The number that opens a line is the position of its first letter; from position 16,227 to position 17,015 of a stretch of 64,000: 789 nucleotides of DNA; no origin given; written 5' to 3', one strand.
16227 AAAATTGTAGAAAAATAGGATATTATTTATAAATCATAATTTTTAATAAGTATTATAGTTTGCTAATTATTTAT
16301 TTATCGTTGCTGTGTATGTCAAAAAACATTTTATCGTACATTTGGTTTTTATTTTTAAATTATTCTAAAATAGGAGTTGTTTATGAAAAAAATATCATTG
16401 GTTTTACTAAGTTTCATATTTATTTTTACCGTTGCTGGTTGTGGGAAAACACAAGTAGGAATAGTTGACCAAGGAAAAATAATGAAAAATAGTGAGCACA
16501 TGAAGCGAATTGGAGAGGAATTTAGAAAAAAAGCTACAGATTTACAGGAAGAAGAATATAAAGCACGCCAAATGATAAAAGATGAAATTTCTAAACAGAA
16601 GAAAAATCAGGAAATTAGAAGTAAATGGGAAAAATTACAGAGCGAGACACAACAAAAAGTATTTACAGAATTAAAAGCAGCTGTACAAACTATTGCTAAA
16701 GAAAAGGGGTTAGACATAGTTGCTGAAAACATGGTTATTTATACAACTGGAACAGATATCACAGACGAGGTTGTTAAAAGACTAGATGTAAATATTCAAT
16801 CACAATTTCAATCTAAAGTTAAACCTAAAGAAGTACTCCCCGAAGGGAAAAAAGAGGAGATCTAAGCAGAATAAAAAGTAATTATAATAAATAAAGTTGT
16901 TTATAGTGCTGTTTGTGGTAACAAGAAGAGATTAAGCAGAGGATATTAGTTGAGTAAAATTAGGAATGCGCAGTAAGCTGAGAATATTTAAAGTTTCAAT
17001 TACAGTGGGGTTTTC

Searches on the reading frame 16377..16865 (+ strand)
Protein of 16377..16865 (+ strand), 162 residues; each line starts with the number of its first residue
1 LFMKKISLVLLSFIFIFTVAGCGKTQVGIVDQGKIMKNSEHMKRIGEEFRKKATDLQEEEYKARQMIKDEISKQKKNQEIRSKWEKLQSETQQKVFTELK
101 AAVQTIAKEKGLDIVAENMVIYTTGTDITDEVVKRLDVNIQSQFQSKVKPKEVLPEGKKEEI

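Call 57: search_protein_families(library=ncbifam, proteins=[window:16377-16865:+], max_evalue=0.00001)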
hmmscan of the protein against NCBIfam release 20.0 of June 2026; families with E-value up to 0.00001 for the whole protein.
window:16377-16865:+ (162 aa): 1 family
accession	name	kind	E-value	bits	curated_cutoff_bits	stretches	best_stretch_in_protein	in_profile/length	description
NF008047.0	PRK10780.1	equivalog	2e-06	27.9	237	0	74-135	100-163/165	molecular chaperone Skp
